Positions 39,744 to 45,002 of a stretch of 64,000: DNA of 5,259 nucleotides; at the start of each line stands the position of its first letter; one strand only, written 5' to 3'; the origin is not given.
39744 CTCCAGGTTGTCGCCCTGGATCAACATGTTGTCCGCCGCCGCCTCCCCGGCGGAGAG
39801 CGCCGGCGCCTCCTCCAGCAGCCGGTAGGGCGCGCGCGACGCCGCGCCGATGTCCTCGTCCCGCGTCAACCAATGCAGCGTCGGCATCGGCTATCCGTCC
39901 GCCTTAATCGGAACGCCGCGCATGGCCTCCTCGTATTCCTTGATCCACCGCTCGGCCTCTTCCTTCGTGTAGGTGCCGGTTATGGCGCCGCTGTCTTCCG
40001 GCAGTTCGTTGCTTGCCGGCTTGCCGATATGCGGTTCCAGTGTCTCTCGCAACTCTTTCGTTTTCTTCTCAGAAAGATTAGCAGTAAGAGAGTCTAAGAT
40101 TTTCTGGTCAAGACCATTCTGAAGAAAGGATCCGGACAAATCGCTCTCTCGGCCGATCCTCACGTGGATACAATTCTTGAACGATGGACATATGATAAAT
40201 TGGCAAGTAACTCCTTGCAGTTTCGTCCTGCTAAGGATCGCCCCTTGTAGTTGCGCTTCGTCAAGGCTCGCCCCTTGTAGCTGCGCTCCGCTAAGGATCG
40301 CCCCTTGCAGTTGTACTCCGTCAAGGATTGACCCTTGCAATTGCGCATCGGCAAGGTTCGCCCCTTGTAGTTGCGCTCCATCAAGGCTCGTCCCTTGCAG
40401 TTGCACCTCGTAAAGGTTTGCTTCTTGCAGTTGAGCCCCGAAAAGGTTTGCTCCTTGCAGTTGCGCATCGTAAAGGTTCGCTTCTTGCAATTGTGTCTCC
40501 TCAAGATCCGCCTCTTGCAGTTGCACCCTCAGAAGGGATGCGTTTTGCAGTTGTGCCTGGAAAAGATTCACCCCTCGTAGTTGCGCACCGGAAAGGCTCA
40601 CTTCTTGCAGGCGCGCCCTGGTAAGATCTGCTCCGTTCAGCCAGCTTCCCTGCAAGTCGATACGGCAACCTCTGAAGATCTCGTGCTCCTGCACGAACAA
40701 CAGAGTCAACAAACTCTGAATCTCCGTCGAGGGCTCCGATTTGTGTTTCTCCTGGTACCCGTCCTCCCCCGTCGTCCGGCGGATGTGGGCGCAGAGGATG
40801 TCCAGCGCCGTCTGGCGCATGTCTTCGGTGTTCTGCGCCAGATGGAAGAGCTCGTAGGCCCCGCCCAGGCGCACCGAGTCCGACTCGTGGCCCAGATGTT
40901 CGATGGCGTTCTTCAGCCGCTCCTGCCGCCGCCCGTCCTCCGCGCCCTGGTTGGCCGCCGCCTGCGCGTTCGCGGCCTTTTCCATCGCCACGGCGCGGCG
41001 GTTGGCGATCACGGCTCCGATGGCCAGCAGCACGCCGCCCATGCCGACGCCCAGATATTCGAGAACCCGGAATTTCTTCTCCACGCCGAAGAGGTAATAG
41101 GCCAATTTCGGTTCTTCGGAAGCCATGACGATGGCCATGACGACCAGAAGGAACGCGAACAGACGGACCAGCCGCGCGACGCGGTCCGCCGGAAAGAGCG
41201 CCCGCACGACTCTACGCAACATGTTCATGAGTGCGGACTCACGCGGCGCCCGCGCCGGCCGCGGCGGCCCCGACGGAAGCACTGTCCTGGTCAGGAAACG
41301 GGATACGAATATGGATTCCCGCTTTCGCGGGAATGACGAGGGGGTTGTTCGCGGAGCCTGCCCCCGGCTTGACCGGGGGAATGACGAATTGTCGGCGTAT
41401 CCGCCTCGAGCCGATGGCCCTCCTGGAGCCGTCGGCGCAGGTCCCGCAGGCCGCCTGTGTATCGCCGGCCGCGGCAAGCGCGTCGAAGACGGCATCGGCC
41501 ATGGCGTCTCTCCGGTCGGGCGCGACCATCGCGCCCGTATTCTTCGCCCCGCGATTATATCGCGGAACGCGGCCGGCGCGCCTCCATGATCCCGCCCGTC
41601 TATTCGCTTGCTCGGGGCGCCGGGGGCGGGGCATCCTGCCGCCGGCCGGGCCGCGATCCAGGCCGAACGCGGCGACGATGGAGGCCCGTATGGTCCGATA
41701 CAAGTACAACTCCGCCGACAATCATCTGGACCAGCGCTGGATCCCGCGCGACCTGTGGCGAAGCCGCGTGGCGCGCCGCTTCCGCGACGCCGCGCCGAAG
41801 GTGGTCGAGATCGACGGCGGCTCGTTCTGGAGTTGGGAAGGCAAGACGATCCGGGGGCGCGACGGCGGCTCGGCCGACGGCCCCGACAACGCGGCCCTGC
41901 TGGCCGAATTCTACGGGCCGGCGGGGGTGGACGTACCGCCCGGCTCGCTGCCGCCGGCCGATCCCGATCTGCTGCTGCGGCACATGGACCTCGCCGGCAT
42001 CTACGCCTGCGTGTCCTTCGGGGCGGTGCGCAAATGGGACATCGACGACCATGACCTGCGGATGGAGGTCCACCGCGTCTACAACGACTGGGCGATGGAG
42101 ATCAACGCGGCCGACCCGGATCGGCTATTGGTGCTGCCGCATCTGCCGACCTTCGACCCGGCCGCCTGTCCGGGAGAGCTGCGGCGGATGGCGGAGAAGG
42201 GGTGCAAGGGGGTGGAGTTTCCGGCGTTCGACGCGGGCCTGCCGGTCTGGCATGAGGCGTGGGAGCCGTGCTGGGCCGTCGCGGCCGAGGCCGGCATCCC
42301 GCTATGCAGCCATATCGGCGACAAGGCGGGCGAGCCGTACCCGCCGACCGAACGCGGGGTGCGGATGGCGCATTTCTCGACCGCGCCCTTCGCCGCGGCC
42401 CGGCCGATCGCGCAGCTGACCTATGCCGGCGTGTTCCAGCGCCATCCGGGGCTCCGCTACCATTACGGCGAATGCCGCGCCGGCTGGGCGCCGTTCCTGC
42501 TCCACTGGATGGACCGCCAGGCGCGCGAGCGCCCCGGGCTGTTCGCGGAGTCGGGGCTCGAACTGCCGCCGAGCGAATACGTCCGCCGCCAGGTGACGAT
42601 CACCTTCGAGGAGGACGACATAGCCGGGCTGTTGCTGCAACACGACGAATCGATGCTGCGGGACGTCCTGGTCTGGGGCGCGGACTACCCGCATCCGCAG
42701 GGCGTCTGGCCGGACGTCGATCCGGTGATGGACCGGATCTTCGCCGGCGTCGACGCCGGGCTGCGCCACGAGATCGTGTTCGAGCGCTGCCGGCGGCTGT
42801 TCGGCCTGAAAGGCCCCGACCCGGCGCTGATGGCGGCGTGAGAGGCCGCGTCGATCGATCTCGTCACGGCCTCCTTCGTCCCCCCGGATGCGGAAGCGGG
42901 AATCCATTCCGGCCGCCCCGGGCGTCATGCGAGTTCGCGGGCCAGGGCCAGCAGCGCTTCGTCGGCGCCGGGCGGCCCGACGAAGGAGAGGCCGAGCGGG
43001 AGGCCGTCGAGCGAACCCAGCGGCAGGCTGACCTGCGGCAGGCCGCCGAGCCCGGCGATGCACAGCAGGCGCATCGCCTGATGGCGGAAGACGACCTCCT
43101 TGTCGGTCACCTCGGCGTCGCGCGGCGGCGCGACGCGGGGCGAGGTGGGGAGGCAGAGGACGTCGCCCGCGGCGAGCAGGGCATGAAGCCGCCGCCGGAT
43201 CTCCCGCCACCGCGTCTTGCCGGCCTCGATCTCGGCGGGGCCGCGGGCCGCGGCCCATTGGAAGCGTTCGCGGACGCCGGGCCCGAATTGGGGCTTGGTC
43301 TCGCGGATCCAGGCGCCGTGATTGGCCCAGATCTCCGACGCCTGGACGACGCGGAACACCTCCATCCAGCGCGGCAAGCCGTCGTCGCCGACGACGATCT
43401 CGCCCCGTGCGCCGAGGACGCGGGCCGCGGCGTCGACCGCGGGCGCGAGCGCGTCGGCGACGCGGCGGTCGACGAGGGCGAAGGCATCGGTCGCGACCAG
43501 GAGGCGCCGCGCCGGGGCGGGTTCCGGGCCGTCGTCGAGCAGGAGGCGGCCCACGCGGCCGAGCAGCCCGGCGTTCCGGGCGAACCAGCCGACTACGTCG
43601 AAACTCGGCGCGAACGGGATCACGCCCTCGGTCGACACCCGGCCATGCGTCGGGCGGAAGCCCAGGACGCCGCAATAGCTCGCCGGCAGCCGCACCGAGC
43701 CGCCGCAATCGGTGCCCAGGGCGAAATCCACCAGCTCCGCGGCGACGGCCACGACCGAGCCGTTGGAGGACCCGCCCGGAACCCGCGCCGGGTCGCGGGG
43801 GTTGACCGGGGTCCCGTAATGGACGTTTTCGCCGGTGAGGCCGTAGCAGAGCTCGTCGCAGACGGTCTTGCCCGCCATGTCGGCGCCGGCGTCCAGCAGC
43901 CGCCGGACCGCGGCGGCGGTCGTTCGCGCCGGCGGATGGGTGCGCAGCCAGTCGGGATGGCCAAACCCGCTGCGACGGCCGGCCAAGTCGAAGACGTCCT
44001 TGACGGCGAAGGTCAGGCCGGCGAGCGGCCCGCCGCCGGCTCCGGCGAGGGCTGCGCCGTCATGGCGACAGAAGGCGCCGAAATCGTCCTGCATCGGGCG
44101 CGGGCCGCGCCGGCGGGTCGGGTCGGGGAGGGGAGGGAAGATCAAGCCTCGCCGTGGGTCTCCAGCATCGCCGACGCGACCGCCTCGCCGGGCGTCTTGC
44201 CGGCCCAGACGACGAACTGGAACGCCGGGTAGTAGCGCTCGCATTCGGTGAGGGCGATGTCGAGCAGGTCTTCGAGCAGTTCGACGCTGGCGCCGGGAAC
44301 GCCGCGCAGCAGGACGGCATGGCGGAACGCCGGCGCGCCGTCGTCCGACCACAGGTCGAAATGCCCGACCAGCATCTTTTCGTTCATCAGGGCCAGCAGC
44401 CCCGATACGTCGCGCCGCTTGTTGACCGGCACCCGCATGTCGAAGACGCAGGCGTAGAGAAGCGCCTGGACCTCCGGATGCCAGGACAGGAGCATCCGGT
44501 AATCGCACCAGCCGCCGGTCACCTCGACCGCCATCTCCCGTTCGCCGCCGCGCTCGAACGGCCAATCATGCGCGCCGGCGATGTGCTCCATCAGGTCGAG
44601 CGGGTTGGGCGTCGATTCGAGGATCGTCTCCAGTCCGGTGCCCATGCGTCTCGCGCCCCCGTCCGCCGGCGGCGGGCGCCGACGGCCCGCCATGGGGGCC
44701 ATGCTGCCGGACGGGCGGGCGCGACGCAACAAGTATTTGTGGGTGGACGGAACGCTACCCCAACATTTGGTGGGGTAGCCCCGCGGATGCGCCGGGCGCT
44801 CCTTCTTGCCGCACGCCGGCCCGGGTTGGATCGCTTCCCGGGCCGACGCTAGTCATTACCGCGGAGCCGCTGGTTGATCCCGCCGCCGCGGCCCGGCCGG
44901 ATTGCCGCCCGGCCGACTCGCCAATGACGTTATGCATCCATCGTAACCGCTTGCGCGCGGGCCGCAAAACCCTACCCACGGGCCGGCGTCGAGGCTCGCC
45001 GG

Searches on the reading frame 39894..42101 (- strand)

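Call 61: search_protein_families(library=pfam, proteins=[window:39894-42101:-], max_evalue=0.0001)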
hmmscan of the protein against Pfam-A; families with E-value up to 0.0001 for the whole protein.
window:39894-42101:- (736 aa): 3 families
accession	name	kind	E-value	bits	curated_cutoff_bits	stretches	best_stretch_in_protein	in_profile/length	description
PF00805.28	Pentapeptide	-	1.3e-37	127.3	20.2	4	591-630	1-40/40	Pentapeptide repeats (8 copies)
PF13599.13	Pentapeptide_4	-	1.4e-17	63.9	38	1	522-598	2-78/78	Pentapeptide repeat region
PF13576.12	Pentapeptide_3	-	3.2e-08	34.1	27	0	574-616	2-47/48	Pentapeptide repeats (9 copies)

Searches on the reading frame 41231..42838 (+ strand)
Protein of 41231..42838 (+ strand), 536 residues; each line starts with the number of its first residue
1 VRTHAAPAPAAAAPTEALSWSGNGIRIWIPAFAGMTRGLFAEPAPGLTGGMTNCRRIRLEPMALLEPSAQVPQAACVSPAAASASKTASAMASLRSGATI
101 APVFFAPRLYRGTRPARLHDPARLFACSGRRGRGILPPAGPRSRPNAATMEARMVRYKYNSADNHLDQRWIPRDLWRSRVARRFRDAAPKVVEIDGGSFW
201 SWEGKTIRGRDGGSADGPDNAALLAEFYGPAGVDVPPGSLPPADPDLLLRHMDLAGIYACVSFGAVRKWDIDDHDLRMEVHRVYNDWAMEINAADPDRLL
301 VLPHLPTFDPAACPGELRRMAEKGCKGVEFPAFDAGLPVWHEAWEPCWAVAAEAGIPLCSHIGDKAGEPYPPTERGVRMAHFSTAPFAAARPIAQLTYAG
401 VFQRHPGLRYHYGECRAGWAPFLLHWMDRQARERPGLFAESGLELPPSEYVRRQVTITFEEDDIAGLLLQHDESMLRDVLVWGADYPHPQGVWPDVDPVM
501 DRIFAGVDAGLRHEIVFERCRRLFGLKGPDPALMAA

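Call 18: search_protein_families(library=pfam, proteins=[window:41231-42838:+], max_evalue=0.00001)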
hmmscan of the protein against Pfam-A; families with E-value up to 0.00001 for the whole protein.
window:41231-42838:+ (536 aa): 1 family
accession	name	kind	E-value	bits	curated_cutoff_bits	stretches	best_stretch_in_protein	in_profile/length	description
PF04909.20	Amidohydro_2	-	9e-17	62.2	26.4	1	270-525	51-288/289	Amidohydrolase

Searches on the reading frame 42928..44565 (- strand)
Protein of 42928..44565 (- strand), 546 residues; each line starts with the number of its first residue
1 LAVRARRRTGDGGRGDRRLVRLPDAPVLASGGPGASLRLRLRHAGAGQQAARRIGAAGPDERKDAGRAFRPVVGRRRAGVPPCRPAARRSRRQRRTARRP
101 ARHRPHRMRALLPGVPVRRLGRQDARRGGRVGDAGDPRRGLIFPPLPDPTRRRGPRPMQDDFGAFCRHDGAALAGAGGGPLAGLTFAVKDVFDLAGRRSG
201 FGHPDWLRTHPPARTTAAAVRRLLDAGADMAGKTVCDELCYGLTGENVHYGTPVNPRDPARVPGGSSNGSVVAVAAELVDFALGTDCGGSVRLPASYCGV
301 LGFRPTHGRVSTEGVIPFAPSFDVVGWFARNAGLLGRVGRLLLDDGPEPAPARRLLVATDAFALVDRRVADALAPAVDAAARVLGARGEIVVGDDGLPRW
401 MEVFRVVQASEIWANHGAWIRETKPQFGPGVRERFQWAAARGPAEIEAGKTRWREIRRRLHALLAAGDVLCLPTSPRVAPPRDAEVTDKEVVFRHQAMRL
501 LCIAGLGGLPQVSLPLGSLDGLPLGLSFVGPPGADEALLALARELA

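Call 61: search_protein_families(library=pfam, proteins=[window:42928-44565:-], max_evalue=0.0001)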
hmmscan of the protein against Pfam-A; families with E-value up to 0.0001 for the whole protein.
window:42928-44565:- (546 aa): 1 family
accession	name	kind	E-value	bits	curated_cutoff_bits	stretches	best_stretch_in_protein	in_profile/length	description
PF01425.27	Amidase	-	1.8e-63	215.6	27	2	175-332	41-196/445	Amidase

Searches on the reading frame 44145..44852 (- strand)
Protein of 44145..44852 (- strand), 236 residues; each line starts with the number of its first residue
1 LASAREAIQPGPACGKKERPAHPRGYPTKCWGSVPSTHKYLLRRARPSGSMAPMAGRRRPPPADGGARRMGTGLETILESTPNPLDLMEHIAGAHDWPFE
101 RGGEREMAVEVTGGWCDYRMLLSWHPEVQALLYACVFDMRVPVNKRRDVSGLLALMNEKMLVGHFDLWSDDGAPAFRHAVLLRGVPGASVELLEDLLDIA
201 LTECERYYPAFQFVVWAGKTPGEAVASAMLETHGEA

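Call 18: search_protein_families(library=pfam, proteins=[window:44145-44852:-], max_evalue=0.00001)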
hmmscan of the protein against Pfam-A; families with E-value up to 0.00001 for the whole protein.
window:44145-44852:- (236 aa): 1 family
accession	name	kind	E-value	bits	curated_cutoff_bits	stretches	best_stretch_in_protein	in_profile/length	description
PF10722.14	YbjN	-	3.3e-29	102.1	22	1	84-213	1-126/126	Putative bacterial sensory transduction regulator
